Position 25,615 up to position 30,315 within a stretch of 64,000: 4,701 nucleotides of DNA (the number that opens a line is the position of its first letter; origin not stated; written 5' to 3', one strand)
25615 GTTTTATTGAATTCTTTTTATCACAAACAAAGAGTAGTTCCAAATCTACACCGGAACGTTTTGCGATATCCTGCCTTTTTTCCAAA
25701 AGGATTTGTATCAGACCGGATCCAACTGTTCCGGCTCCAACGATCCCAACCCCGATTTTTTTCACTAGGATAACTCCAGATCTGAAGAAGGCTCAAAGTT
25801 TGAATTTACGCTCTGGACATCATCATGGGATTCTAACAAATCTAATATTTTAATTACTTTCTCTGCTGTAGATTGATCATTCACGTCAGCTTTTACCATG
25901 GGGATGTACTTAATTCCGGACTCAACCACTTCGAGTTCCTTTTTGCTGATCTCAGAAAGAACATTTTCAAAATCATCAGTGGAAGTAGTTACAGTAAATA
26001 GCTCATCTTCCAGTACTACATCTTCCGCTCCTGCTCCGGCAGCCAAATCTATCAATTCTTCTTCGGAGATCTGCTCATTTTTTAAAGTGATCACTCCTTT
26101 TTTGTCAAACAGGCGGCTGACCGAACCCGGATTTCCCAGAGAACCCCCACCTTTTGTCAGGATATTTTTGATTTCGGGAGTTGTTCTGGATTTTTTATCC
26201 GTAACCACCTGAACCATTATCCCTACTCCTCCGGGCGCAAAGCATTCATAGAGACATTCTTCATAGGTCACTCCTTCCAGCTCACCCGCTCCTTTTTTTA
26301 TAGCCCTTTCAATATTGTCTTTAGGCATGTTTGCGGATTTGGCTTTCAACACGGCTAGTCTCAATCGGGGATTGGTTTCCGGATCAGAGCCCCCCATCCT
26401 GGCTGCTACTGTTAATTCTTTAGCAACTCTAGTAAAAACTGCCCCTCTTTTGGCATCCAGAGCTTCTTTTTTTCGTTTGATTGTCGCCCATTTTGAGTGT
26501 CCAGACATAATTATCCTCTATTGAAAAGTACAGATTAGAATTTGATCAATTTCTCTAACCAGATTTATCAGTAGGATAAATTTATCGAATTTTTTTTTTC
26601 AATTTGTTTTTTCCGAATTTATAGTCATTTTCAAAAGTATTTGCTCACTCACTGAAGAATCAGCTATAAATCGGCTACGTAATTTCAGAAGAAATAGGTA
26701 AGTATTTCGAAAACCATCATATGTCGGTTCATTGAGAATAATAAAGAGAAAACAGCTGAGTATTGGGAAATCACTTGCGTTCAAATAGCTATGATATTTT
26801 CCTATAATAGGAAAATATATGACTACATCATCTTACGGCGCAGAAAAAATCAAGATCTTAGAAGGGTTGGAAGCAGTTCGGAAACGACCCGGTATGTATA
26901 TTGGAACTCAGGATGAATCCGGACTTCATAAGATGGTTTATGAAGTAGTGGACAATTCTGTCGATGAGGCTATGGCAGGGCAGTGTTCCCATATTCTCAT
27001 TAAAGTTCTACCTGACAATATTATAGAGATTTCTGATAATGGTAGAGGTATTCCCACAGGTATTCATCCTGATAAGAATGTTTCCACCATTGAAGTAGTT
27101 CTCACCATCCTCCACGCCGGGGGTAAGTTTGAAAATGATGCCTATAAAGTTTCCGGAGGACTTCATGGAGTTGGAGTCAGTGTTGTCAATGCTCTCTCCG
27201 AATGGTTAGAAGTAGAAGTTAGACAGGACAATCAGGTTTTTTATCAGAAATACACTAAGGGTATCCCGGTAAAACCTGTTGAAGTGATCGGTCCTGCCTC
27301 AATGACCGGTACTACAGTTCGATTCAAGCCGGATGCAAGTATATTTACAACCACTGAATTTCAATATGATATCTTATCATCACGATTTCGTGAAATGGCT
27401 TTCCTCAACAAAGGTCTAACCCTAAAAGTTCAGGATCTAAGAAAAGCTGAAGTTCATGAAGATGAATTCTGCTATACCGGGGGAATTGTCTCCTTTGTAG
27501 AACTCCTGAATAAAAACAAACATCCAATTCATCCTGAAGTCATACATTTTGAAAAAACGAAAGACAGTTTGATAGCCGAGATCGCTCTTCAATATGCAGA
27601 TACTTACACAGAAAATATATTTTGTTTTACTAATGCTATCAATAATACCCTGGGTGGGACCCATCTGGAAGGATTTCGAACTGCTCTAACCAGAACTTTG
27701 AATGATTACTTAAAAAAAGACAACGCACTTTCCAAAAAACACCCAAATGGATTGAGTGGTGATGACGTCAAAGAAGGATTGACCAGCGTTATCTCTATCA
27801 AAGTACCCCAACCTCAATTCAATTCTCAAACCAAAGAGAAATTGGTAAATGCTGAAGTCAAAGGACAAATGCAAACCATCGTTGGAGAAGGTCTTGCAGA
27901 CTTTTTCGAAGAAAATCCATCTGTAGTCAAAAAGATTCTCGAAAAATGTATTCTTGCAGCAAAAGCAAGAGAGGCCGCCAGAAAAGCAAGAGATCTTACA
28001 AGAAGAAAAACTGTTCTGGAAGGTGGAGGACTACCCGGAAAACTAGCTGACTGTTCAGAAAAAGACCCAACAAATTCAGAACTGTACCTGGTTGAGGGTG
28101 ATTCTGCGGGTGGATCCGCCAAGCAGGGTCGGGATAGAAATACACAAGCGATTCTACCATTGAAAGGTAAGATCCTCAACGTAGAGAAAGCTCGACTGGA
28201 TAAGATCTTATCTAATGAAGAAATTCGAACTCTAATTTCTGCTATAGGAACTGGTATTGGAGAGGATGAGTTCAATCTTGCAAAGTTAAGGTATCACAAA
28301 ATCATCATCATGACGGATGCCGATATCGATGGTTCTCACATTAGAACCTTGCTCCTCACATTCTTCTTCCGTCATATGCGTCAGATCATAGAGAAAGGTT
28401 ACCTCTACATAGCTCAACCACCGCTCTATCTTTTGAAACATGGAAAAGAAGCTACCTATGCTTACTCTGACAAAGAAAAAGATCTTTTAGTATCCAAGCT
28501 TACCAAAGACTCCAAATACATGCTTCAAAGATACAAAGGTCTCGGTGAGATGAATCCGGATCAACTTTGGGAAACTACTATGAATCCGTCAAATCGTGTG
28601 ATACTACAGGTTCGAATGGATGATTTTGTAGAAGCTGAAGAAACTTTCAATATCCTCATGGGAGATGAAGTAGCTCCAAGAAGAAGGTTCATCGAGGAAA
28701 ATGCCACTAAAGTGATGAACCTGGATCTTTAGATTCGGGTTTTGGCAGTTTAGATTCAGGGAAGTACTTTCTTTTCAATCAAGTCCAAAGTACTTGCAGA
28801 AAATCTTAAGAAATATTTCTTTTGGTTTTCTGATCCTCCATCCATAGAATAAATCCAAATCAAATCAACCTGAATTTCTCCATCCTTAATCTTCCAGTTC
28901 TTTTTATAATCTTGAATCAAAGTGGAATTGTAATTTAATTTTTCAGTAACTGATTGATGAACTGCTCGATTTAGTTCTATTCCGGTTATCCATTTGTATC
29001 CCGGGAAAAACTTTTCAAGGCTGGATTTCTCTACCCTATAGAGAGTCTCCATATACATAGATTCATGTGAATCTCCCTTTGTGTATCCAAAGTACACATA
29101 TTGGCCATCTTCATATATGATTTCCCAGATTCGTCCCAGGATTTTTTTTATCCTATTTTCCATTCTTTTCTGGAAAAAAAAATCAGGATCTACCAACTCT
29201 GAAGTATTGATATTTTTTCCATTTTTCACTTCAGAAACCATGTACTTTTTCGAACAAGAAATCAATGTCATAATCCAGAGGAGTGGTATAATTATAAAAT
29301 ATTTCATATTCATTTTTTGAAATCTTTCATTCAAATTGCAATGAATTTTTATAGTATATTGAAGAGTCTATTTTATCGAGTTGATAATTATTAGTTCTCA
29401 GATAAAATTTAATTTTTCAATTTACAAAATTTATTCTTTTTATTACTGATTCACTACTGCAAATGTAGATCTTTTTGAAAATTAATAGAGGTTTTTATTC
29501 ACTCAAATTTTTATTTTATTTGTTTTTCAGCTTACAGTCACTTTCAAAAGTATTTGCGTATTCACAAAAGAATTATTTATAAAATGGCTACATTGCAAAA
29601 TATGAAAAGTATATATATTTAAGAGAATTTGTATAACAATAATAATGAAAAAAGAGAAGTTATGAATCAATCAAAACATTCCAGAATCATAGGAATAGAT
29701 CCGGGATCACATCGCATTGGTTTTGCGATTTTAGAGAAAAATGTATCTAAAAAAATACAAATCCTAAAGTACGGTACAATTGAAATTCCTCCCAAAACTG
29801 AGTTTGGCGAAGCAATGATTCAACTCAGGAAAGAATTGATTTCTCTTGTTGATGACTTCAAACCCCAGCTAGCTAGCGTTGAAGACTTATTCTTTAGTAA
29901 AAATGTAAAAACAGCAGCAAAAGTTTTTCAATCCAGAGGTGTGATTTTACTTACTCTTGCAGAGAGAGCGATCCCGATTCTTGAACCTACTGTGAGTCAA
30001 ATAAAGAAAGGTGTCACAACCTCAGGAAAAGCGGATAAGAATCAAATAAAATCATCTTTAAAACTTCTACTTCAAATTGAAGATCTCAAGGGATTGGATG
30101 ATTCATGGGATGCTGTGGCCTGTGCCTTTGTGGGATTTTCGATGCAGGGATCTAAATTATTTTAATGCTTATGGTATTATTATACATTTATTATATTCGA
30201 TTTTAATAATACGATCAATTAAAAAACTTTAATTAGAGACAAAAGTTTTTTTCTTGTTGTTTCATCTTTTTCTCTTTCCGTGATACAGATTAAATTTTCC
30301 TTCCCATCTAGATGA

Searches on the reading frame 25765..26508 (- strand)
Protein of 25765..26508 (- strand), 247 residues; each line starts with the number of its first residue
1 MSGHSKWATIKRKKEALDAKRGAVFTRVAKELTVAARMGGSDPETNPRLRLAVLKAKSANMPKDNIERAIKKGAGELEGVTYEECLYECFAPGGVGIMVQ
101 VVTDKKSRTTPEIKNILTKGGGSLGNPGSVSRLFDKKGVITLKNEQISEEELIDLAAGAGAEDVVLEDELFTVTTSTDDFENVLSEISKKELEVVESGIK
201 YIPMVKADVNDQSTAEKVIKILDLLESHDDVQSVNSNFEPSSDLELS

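Call 16: search_protein_families(library=pfam, proteins=[window:25765-26508:-])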
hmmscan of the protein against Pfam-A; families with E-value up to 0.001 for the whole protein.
window:25765-26508:- (247 aa): 2 families
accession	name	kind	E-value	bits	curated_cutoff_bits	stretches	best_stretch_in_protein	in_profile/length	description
PF01709.26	Transcrip_reg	-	3.2e-46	157.4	27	1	82-238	1-160/160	TACO1/YebC second and third domain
PF20772.2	TACO1_YebC_N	-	2.2e-33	115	36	1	5-76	1-73/73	TACO1/YebC protein N-terminal domain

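Call 49: find_encoding_contigs(protein=window:25765-26508:-, flank=3000, max_places=8)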
Protein window:25765-26508:- (247 aa): 6 contigs read that carry it; 4 places shown.
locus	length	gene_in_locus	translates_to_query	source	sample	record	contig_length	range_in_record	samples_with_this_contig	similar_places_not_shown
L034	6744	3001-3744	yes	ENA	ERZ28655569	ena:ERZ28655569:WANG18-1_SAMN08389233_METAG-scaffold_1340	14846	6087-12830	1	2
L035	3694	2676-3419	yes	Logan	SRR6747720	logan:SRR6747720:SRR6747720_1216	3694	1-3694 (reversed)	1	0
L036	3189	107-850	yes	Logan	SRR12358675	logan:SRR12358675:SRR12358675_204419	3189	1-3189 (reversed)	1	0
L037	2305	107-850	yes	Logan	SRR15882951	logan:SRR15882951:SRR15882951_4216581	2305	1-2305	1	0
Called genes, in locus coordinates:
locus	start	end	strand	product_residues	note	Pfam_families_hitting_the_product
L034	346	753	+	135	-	-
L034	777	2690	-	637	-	PF02518:HATPase_c, PF00204:DNA_gyraseB, PF01751:Toprim, PF00986:DNA_gyraseB_C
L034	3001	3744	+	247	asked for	PF20772:TACO1_YebC_N, PF01709:Transcrip_reg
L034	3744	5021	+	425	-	PF03447:NAD_binding_3, PF00742:Homoserine_dh, PF01842:ACT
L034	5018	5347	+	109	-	PF13298:LigD_N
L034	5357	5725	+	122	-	PF01740:STAS, PF13466:STAS_2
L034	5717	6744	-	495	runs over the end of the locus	PF13167:GTP-bdg_N, PF16360:GTP-bdg_M, PF01926:MMR_HSR1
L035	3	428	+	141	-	?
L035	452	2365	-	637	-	PF02518:HATPase_c, PF00204:DNA_gyraseB, PF01751:Toprim, PF00986:DNA_gyraseB_C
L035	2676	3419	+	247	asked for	PF20772:TACO1_YebC_N, PF01709:Transcrip_reg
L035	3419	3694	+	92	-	?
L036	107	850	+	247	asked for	PF20772:TACO1_YebC_N, PF01709:Transcrip_reg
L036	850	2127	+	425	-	PF03447:NAD_binding_3, PF00742:Homoserine_dh, PF01842:ACT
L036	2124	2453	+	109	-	PF13298:LigD_N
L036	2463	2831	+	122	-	PF01740:STAS, PF13466:STAS_2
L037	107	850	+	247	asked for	PF20772:TACO1_YebC_N, PF01709:Transcrip_reg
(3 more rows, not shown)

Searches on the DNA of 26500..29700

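Call 56: search_rna_families(source=window, start=26500, end=29700, threshold=evalue, max_evalue=1)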
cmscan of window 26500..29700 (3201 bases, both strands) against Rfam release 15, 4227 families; matches with E-value up to 1: 0.
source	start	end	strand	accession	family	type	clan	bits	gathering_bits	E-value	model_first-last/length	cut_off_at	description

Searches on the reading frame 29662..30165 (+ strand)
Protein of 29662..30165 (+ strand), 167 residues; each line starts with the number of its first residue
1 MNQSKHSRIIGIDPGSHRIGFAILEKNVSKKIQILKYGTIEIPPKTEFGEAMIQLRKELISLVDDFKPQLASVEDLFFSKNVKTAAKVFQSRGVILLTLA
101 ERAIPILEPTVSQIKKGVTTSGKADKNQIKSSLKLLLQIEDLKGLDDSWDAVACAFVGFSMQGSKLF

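Call 16: search_protein_families(library=pfam, proteins=[window:29662-30165:+])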
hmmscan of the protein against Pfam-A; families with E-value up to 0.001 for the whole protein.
window:29662-30165:+ (167 aa): 1 family
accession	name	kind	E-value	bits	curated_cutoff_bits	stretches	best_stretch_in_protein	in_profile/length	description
PF02075.23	RuvC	-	3.7e-33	114.9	22.2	1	9-156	1-146/148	Crossover junction endodeoxyribonuclease RuvC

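Call 18: find_encoding_contigs(protein=window:29662-30165:+, flank=10000, max_places=6)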
Protein window:29662-30165:+ (167 aa): 5 contigs read that carry it; 4 places shown.
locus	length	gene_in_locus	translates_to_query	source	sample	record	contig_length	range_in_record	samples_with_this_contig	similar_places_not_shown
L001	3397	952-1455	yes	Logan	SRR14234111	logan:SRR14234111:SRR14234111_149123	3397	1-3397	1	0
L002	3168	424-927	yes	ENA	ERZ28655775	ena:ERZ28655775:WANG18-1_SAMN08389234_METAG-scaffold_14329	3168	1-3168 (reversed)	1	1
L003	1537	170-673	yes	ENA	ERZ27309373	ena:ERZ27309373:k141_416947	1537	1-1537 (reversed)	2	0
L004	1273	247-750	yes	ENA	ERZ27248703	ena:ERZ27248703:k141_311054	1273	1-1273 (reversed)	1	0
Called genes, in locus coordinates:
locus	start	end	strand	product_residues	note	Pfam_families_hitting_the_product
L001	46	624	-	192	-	-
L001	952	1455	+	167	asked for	PF02075:RuvC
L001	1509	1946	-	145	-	PF05258:DciA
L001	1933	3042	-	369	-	PF02463:SMC_N, PF13175:AAA_15, PF13476:AAA_23 (weak)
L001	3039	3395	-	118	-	?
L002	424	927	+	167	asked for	PF02075:RuvC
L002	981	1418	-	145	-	PF05258:DciA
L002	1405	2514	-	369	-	PF02463:SMC_N, PF13175:AAA_15, PF13476:AAA_23 (weak)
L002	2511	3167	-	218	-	?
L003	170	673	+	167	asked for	PF02075:RuvC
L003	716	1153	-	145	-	PF05258:DciA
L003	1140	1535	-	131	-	?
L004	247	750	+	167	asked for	PF02075:RuvC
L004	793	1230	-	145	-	PF05258:DciA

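Call 30: find_homologous_proteins(query=window:29662-30165:+, max_evalue=1e-20)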
Query window:29662-30165:+ (167 aa): 765 proteins with E <= 1e-20 among 1549 candidates; the best 120 are listed.
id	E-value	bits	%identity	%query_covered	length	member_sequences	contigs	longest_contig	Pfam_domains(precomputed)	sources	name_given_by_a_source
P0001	2.2e-100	351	100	100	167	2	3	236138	PF02075.24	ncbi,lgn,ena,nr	ncbi:MAG: crossover junction endodeoxyribonuclease RuvC [Leptospiraceae bacterium]|nr:crossover junc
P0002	8.4e-61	223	67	95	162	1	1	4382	PF02075.24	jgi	jgi:crossover junction endodeoxyribonuclease RuvC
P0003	3.5e-57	211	63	100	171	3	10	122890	PF02075.24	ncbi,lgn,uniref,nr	ncbi:crossover junction endodeoxyribonuclease RuvC [Leptospira kirschneri]|uniref:crossover junction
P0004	8.7e-57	210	63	94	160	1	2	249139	PF02075.24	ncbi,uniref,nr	ncbi:endonuclease [Leptospira perolatii]|uniref:Crossover junction endodeoxyribonuclease RuvC n=1 Ta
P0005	1.1e-56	209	64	96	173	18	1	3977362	PF02075.24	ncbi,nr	ncbi:crossover junction endodeoxyribonuclease RuvC [Leptospira sp. FAT1]|nr:crossover junction endod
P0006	1.7e-56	209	65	92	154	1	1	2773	PF02075.24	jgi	jgi:crossover junction endodeoxyribonuclease RuvC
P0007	4.2e-56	207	61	96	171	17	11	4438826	PF02075.24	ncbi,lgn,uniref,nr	ncbi:crossover junction endodeoxyribonuclease RuvC [Leptospira noguchii]|uniref:Crossover junction e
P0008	7.6e-56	207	64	96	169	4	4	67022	PF02075.24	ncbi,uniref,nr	ncbi:endonuclease [Leptospira gomenensis]|uniref:Crossover junction endodeoxyribonuclease RuvC n=1 T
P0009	9.2e-56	206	64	90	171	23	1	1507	PF02075.24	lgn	-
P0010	1.1e-55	206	60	92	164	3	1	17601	PF02075.24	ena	-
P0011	1.1e-55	206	63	92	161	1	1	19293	PF02075.24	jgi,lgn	jgi:crossover junction endodeoxyribonuclease RuvC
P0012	1.2e-55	206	64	96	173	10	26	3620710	PF02075.24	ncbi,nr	ncbi:crossover junction endodeoxyribonuclease RuvC [Leptospira borgpetersenii serovar Hardjo-bovis]|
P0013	1.8e-55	205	64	96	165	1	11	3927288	PF02075.24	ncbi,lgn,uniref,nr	ncbi:crossover junction endodeoxyribonuclease RuvC [Leptospira kmetyi]|uniref:Crossover junction end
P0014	2.5e-55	205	64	96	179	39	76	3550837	PF02075.24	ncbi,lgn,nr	ncbi:crossover junction endodeoxyribonuclease RuvC [Leptospira borgpetersenii]|nr:Crossover junction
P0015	4.1e-55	204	63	92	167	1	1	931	PF02075.24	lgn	-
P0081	4.9e-43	165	55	92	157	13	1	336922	PF02075.24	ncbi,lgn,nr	ncbi:MAG: crossover junction endodeoxyribonuclease RuvC [Leptospiraceae bacterium]|nr:crossover junc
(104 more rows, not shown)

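Call 37: find_encoding_contigs(protein=P0081, flank=6000, max_places=3)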
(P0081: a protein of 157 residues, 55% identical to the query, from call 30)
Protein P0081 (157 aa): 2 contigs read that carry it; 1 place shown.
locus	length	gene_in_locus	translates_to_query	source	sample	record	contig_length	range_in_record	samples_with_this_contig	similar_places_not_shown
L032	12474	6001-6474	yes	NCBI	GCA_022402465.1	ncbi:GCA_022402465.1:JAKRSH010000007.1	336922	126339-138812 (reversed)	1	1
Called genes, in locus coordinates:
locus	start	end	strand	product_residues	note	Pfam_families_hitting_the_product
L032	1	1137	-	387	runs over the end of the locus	PF02771:Acyl-CoA_dh_N, PF02770:Acyl-CoA_dh_M, PF00441:Acyl-CoA_dh_1, PF08028:Acyl-CoA_dh_2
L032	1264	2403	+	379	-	PF03462:PCRF, PF00472:RF-1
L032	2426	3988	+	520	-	PF01590:GAF, PF13185:GAF_2, PF13492:GAF_3 (faint), PF00158:Sigma54_activat, PF14532:Sigma54_activ_2, PF07724:AAA_2 (weak), PF25601:AAA_lid_14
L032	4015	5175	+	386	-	PF00691:OmpA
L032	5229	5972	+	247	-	PF20772:TACO1_YebC_N, PF01709:Transcrip_reg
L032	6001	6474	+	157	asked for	PF02075:RuvC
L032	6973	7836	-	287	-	PF00106:adh_short, PF08659:KR, PF13561:adh_short_C2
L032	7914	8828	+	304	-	PF03279:Lip_A_acyltrans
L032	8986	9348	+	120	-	-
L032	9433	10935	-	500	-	PF01645:Glu_synthase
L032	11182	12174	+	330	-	PF04536:TPM_phosphatase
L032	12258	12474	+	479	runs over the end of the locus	PF03055:RPE65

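Call 38: find_encoding_contigs(protein=P0002, flank=6000, max_places=3)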
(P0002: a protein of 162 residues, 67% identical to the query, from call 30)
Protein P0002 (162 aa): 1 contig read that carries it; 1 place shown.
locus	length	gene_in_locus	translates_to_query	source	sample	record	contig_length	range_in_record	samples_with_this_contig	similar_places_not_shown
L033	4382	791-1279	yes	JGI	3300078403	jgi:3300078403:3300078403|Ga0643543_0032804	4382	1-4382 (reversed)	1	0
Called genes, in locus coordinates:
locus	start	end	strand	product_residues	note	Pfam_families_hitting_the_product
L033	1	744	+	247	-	?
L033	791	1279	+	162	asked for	PF02075:RuvC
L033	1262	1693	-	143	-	PF05258:DciA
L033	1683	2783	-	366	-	PF02463:SMC_N, PF13175:AAA_15, PF13476:AAA_23 (weak), PF13304:AAA_21 (weak)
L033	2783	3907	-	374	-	PF00712:DNA_pol3_beta, PF02767:DNA_pol3_beta_2, PF02768:DNA_pol3_beta_3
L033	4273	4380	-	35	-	?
